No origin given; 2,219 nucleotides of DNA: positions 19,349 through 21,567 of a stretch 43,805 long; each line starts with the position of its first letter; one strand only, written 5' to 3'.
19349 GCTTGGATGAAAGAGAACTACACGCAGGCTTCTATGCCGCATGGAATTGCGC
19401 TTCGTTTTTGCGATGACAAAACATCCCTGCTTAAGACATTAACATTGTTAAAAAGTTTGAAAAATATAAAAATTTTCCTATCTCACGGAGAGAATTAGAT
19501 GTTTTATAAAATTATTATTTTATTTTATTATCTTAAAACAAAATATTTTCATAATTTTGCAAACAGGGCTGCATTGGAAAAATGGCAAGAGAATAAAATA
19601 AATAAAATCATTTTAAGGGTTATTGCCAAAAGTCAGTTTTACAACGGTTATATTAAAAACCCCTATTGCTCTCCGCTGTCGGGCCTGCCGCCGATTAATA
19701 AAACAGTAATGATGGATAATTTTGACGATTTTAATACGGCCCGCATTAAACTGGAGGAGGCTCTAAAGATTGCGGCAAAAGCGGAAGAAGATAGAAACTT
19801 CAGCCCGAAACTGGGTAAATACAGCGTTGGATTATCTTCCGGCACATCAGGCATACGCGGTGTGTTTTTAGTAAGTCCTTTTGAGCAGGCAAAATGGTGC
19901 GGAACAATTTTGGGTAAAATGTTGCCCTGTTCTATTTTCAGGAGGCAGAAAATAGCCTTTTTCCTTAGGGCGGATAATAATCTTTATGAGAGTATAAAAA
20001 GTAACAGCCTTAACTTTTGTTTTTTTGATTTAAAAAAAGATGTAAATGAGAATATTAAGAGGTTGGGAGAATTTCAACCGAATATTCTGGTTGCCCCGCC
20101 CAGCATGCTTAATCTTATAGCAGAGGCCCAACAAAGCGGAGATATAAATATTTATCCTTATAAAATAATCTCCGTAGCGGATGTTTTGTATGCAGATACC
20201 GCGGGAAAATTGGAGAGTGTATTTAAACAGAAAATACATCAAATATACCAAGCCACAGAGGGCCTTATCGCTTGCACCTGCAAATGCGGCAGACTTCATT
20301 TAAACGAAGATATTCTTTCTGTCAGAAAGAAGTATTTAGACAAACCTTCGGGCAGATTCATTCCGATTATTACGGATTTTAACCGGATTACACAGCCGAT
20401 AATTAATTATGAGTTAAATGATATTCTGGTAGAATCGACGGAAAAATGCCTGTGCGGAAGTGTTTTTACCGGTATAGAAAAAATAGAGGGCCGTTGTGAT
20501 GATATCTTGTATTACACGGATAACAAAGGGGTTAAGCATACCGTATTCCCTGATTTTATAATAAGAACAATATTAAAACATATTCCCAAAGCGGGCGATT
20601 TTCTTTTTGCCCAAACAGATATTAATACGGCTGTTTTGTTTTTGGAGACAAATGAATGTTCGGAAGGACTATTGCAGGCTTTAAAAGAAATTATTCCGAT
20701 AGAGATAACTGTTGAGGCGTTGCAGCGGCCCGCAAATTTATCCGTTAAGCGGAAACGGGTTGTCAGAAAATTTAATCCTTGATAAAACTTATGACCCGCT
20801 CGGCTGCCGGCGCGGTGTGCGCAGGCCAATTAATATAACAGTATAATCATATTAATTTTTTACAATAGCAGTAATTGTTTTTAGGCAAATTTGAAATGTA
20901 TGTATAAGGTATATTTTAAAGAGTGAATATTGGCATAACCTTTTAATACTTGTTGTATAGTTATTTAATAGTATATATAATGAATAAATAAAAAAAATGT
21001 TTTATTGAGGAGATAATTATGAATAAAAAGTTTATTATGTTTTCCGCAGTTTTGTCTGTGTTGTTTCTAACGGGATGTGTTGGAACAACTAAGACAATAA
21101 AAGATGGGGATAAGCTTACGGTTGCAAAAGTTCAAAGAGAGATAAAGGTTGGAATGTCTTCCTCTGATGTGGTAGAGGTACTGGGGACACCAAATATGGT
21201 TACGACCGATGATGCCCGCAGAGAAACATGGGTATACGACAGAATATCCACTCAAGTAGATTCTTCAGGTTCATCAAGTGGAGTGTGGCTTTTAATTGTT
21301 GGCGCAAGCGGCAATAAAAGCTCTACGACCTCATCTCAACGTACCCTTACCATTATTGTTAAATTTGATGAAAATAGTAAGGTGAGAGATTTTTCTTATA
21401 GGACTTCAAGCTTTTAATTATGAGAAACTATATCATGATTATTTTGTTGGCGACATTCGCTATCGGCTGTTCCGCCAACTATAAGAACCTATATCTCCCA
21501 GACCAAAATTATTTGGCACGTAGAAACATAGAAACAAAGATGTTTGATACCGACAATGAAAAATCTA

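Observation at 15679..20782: Translationally coupled five-gene cassette with Ole/beta-lactone-like logic built from non-canonical parts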

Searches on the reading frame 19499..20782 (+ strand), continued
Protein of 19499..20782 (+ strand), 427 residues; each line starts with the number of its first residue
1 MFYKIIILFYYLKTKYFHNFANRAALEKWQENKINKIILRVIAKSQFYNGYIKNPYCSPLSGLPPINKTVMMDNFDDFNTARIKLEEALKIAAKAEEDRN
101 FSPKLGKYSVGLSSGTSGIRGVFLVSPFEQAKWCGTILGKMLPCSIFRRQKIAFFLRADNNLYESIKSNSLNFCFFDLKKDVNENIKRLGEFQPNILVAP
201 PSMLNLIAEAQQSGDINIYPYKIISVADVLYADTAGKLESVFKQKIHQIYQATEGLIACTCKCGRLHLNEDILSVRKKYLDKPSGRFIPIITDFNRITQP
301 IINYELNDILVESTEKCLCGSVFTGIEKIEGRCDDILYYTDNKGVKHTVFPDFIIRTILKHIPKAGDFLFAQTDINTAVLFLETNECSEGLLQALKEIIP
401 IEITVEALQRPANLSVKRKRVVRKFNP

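Call 79: find_encoding_contigs(protein=P0010, flank=10000, max_places=1)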
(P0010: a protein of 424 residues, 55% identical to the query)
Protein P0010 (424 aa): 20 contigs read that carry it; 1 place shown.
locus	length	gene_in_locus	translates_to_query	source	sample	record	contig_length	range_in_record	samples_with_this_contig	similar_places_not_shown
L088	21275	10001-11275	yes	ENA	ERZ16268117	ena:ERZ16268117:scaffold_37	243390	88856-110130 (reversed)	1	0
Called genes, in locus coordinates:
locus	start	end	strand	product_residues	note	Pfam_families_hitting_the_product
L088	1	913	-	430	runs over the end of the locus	-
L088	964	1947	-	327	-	PF00583:Acetyltransf_1 (weak), PF13508:Acetyltransf_7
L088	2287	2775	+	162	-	PF12802:MarR_2 (weak), PF01047:MarR (weak)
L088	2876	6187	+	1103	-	PF05977:MFS_3, PF07690:MFS_1, PF01553:Acyltransferase, PF00501:AMP-binding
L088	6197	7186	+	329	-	PF08545:ACP_syn_III, PF08541:ACP_syn_III_C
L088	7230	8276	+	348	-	PF21360:PylC-like_N (weak), PF02655:ATP-grasp_3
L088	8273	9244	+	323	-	PF01073:3Beta_HSD, PF01370:Epimerase, PF02719:Polysacc_synt_2 (faint), PF04321:RmlD_sub_bind, PF05368:NmrA (weak), PF13460:NAD_binding_10, PF16363:GDP_Man_Dehyd, PF07993:NAD_binding_4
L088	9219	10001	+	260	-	PF00753:Lactamase_B, PF23023:Anti-Pycsar_Apyc1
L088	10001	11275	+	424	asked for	-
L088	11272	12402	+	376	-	-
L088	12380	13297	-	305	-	PF01073:3Beta_HSD, PF01370:Epimerase, PF04321:RmlD_sub_bind, PF05368:NmrA (weak), PF13460:NAD_binding_10, PF16363:GDP_Man_Dehyd, PF07993:NAD_binding_4 (weak)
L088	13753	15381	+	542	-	PF00239:Resolvase, PF07508:Recombinase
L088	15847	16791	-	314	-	PF00656:Peptidase_C14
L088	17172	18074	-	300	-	PF01565:FAD_binding_4, PF02873:MurB_C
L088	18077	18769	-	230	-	PF13505:OMP_b-brl (faint)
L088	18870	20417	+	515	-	PF02878:PGM_PMM_I, PF02879:PGM_PMM_II, PF02880:PGM_PMM_III, PF00408:PGM_PMM_IV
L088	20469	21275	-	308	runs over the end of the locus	PF00072:Response_reg, PF00990:GGDEF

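Call 91: search_dna_similar(query=window:19499-20779:+, collection=plasmids, mode=protein, max_evalue=1e-30, max_rows=20)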
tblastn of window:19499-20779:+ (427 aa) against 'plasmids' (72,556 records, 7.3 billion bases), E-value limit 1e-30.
Records with a match: 30; places in all: 30; records where one place covers at least 80% of the query: 29.
Best place of each record, by identity: <60% 30.
By first word of the organism name: Ketogulonicigenium 5; Rhizobium 4; Bacillus 3; Pseudomonas 3; Shinella 3; Escherichia 2; Paracoccus 2; Ralstonia 2; Fusobacterium 1; Paenibacillus 1; and 4 more.
By predicted mobility (MOB-suite, as given by PLSDB): non-mobilizable 22; conjugative 8.
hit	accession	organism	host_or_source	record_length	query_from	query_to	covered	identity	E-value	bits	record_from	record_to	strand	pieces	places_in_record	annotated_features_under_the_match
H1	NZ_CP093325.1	Bacillus sp. N5-665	whole organism,peat soil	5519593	4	397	92%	49.4%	9e-104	345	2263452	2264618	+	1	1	none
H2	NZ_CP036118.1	Bacillus mycoides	cell culture,soil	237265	4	359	83%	51.0%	1e-98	330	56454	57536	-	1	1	F390 synthetase-related protein | MBL fold metallo-hydrolase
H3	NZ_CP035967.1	Bacillus mycoides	cell culture,soil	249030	4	359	83%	51.0%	1e-98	330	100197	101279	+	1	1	F390 synthetase-related protein | MBL fold metallo-hydrolase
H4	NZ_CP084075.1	Fusobacterium vincentii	-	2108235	2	359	84%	46.8%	4e-90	305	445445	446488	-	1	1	none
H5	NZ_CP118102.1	Paenibacillus urinalis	Homo sapiens,blood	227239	10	393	90%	42.8%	3e-95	320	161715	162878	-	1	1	F390 synthetase-related protein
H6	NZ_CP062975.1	Pontibacillus sp. ALD_SL1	mangrove mud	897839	4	360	84%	45.3%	2e-90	306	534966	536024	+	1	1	F390 synthetase-related protein | MBL fold metallo-hydrolase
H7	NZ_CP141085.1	Escherichia coli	Homo sapiens,Infected Human Urine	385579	5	426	99%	37.8%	1e-87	298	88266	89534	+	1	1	F390 synthetase-related protein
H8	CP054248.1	Escherichia coli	Homo sapiens,bone infection of foot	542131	5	426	99%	37.7%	5e-74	305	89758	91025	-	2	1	none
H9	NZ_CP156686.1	Burkholderia stagnalis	Bacterial cells,soils collected in ...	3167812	7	423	98%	37.9%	2e-86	294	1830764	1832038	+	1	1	none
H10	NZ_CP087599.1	Paracoccus sp. MA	cell culture,soil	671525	4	396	92%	38.1%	1e-80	278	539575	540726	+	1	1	F390 synthetase-related protein | MBL fold metallo-hydrolase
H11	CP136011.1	Pseudomonas sp. FeN3W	cell culture,marine sediment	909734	4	386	90%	39.1%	1e-72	254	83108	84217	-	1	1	adenylate-forming enzyme | MBL fold metallo-hydrolase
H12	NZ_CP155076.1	Paraburkholderia sp. PREW-6R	single cell,Phlox subulata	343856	14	427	97%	36.0%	1e-70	249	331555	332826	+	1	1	F390 synthetase-related protein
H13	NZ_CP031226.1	Pseudomonas amygdali pv. lachrymans str. M301315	-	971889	25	359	78%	44.2%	2e-75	263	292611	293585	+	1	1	F390 synthetase-related protein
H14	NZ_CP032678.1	Pseudomonas sp. Leaf58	Arabidopsis,whole organism,phyllosphere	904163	7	359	83%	41.7%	3e-75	263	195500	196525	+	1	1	F390 synthetase-related protein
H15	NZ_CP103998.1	Ketogulonicigenium vulgare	Tenebrio molitor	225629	11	386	88%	39.1%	2e-80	277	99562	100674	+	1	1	F390 synthetase-related protein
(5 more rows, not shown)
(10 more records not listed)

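Call 92: get_annotated_region(hit=H7, flank=9000)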
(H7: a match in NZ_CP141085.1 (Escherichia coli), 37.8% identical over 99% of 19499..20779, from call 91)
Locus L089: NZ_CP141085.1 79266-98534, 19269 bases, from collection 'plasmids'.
description: Escherichia coli strain KE48 plasmid unnamed1, complete sequence
organism: Escherichia coli (NCBI taxid 562)
taxonomy: Bacteria; Pseudomonadota; Gammaproteobacteria; Enterobacterales; Enterobacteriaceae; Escherichia; Escherichia coli
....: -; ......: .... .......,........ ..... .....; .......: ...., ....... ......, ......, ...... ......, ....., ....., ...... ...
typing (MOB-suite, as given by PLSDB): non-mobilizable
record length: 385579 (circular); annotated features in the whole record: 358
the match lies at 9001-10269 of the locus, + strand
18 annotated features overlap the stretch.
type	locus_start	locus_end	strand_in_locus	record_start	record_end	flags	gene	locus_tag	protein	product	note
CDS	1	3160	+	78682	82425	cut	narG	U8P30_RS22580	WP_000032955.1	nitrate reductase subunit alpha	GO:0009061 - anaerobic respiration [Evidence IEA]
CDS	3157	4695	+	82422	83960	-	narH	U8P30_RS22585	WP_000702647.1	nitrate reductase subunit beta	GO:0009061 - anaerobic respiration [Evidence IEA]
CDS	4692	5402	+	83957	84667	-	narJ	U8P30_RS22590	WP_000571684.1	nitrate reductase molybdenum cofactor assembly chaperone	GO:0051131 - chaperone-mediated protein complex assembly [Evidence IEA]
CDS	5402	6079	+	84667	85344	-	narI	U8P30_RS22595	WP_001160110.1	respiratory nitrate reductase subunit gamma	GO:0019645 - anaerobic electron transport chain [Evidence IEA]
CDS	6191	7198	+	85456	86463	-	-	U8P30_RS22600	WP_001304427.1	3-oxoacyl-[acyl-carrier-protein] synthase III C-terminal domain-containing protein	-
CDS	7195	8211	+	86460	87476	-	-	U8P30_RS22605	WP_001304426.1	NAD(P)-dependent oxidoreductase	-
CDS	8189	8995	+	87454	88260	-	-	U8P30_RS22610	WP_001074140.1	MBL fold metallo-hydrolase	-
CDS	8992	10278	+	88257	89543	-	-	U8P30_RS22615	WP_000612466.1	F390 synthetase-related protein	-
CDS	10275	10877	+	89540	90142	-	-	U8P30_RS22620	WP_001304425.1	phosphatase PAP2 family protein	-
CDS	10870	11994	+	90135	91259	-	-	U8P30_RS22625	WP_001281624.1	sterol desaturase family protein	GO:0008610 - lipid biosynthetic process [Evidence IEA]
CDS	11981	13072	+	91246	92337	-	-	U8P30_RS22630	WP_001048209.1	acyl-CoA desaturase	GO:0006633 - fatty acid biosynthetic process [Evidence IEA]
CDS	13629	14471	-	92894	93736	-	purU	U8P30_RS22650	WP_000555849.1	formyltetrahydrofolate deformylase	GO:0009152 - purine ribonucleotide biosynthetic process [Evidence IEA]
CDS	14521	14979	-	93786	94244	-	ychJ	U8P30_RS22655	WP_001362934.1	YchJ family protein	-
CDS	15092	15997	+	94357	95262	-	rssA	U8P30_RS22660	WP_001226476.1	patatin-like phospholipase RssA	GO:0006629 - lipid metabolic process [Evidence IEA]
CDS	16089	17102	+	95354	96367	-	rssB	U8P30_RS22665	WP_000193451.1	two-component system response regulator RssB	GO:0000160 - phosphorelay signal transduction system [Evidence IEA]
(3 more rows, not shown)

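Call 93: get_annotated_region(hit=H3, flank=8000)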
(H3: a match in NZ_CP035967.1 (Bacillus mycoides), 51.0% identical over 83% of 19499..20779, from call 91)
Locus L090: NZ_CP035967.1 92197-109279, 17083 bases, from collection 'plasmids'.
description: Bacillus mycoides strain BPN09/1 plasmid p249
organism: Bacillus mycoides (NCBI taxid 1405)
taxonomy: Bacteria; Bacillota; Bacilli; Bacillales; Bacillaceae; Bacillus; Bacillus mycoides
host: -; source: cell culture,soil; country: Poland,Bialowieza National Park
typing (MOB-suite, as given by PLSDB): conjugative; replicon rep_cluster_1869; relaxase MOBP; mating-pair formation MPF_T
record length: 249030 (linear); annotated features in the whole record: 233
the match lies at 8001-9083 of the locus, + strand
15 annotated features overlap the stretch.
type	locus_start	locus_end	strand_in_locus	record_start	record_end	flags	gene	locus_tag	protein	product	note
CDS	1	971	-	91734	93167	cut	-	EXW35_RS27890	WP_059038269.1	IS4 family transposase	-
CDS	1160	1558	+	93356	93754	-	-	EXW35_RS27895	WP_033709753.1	BlaI/MecI/CopY family transcriptional regulator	GO:0045892 - negative regulation of DNA-templated transcription [Evidence IEA]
CDS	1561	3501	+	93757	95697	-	-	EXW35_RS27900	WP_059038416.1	M56 family metallopeptidase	-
CDS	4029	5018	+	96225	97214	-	-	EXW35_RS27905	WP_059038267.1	beta-ketoacyl-ACP synthase III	-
CDS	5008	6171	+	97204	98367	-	-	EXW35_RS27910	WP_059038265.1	ATP-grasp domain-containing protein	-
CDS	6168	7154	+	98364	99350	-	-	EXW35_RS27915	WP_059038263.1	NAD(P)-dependent oxidoreductase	-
CDS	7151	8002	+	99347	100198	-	-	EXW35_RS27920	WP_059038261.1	MBL fold metallo-hydrolase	-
CDS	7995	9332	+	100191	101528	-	-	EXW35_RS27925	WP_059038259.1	F390 synthetase-related protein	-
CDS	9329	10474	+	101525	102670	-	-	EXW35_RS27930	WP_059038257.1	hypothetical protein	-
CDS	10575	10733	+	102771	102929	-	-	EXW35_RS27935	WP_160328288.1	hypothetical protein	-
CDS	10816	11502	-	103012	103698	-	-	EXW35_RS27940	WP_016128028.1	IS6 family transposase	-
CDS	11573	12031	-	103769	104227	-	-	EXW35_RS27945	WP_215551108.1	hypothetical protein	-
CDS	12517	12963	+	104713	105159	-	-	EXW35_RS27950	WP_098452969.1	epimerase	-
CDS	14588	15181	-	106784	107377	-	-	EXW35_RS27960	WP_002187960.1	TasA family protein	-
CDS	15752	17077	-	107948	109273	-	-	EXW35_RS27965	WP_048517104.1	hypothetical protein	-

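Call 103: search_protein_representatives(protein=window:19499-20779:+)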
Query: 427 residues. Proteins with E-value up to 0.001 (for the whole library): 5063; up to 1e-10: 1539; up to 1e-30: 476. The best 150 are listed.
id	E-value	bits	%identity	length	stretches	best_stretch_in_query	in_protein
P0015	1.3e-136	472.0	54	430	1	1-424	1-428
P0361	2.5e-100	352.5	48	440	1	3-385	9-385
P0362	2.9e-99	349.0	46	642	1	7-391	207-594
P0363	4.7e-98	345.1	45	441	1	7-385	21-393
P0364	1.3e-97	343.5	46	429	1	8-400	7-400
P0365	1.8e-97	343.1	47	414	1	4-422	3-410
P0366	3.0e-97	342.4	45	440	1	5-374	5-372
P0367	3.2e-97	342.3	43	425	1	5-425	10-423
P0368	9.1e-97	340.8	46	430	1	4-423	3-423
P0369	1.9e-96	339.8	51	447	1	60-360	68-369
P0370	2.9e-96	339.1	44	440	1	6-426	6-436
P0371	4.4e-96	338.5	49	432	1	3-372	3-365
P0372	4.9e-96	338.4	46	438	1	7-374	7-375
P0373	6.8e-96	337.9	48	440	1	5-378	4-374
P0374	1.0e-95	337.4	47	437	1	2-384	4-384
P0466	5.2e-77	275.7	46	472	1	60-377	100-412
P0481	5.8e-76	272.3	44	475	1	23-340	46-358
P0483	1.6e-75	270.8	44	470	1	58-387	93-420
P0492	1.5e-74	267.7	40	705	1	1-373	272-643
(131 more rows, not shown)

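Call 104: search_protein_families(library=pfam, proteins=[P0362, P0492, P0466, P0483, P0481], max_evalue=0.001)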
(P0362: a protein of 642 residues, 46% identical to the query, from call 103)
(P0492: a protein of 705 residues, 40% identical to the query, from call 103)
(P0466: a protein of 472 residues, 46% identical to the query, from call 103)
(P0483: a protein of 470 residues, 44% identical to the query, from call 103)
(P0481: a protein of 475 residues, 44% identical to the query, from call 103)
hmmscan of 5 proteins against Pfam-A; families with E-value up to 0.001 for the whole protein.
P0362 (642 aa): 1 family
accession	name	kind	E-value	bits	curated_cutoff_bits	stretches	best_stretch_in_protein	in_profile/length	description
PF14378.12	PAP2_3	-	5.1e-07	30.1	27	1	59-191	39-187/190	PAP2 superfamily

P0492 (705 aa): 2 families
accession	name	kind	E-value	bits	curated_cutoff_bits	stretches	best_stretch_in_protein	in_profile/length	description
PF00753.33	Lactamase_B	-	5.3e-15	56.3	22.7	1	40-253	10-184/196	Metallo-beta-lactamase superfamily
PF12706.13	Lactamase_B_2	-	0.00016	21.8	27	1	93-159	27-98/200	Beta-lactamase superfamily domain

P0466 (472 aa): 0 families

P0483 (470 aa): 0 families

P0481 (475 aa): 0 families

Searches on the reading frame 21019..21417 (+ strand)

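Call 30: search_protein_families(library=pfam, proteins=[window:21019-21417:+], max_evalue=0.1)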
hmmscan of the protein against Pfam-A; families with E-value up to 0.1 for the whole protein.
window:21019-21417:+ (132 aa): 3 families
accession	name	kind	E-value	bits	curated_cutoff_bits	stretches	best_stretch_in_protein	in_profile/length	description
PF04355.18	BamE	-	9.7e-07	28.9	23.2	1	40-123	10-68/71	Outer membrane protein assembly factor BamE domain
PF12978.13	DUF3862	-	0.0056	17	25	1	31-82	10-66/159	Domain of Unknown Function with PDB structure (DUF3862)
PF03676.19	PHAF1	-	0.026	14.2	27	1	30-61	210-241/393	Phagosome assembly factor 1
